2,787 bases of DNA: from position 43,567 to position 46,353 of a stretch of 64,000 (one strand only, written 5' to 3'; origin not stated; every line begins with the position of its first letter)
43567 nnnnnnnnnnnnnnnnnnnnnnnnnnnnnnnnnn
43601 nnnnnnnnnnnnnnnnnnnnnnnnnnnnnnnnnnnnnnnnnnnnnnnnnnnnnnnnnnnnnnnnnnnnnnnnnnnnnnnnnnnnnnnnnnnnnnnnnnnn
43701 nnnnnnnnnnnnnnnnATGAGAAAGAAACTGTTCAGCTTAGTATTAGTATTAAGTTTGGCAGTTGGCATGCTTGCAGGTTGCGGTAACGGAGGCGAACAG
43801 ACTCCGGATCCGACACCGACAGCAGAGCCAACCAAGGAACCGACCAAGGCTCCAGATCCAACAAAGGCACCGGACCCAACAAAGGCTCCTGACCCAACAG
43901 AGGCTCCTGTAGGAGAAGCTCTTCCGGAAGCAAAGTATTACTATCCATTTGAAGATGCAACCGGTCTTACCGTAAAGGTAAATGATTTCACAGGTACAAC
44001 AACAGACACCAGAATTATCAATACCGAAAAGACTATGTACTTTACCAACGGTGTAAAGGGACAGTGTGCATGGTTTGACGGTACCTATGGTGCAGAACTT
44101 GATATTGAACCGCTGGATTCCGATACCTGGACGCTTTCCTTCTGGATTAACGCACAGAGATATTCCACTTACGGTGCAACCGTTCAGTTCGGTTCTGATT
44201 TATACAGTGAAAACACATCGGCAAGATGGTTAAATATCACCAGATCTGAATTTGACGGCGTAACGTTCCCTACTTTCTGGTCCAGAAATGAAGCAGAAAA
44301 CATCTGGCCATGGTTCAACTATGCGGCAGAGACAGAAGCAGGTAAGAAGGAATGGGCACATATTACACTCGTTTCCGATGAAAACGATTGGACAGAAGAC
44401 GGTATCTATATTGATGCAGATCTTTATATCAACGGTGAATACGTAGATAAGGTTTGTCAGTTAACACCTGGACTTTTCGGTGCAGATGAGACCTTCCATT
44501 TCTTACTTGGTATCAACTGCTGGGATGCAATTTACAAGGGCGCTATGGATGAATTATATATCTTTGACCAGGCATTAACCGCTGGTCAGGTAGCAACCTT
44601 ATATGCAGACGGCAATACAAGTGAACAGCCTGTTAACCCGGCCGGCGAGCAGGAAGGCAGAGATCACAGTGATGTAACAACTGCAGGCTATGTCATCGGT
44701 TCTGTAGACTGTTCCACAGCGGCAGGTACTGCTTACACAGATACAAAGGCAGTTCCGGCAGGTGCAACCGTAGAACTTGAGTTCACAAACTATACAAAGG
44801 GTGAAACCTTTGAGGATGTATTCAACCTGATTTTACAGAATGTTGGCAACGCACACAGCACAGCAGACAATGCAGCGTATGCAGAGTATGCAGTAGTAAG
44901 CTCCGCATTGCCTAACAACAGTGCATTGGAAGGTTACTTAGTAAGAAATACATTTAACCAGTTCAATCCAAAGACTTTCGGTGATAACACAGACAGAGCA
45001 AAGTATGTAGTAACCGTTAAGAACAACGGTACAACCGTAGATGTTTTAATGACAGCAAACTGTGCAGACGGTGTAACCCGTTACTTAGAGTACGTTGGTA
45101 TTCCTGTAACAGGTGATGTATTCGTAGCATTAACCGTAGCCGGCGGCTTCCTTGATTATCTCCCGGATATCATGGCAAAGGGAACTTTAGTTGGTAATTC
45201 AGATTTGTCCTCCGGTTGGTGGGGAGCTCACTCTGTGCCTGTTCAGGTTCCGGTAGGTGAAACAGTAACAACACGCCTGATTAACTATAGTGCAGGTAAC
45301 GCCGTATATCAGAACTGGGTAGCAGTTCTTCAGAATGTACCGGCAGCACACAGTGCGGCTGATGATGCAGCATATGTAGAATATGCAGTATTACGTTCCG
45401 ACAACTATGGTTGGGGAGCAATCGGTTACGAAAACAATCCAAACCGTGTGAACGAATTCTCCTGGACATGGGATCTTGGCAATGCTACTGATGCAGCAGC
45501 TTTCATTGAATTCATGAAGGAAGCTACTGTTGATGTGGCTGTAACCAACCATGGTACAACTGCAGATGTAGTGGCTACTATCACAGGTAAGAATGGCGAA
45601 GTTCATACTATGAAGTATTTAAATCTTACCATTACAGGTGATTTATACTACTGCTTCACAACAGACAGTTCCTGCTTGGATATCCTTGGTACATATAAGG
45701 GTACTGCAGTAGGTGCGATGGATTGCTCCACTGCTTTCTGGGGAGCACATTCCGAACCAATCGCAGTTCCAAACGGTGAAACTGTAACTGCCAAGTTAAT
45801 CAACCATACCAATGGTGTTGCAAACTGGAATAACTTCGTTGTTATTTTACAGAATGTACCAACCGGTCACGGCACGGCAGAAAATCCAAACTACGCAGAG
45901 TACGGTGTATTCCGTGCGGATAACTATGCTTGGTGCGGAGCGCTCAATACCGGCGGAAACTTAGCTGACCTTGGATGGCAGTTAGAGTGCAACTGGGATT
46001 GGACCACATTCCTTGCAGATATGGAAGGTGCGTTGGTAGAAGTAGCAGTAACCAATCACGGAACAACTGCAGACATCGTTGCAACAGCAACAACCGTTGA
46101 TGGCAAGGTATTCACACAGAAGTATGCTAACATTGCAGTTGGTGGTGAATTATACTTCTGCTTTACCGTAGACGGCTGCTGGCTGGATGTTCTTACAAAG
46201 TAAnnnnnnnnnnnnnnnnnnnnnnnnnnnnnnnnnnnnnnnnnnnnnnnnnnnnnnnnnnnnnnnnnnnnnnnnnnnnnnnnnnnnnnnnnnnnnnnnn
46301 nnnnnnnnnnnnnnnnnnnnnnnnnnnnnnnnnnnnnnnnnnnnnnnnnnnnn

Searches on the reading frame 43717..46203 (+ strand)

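Call 8: search_protein_families(library=pfam, proteins=[window:43717-46203:+], max_evalue=0.001)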
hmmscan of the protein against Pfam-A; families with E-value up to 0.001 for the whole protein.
window:43717-46203:+ (828 aa): 1 family
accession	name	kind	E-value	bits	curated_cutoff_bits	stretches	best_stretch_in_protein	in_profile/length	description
PF13385.13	Laminin_G_3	-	2.5e-12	47.6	27.6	1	125-293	6-151/151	Concanavalin A-like lectin/glucanases superfamily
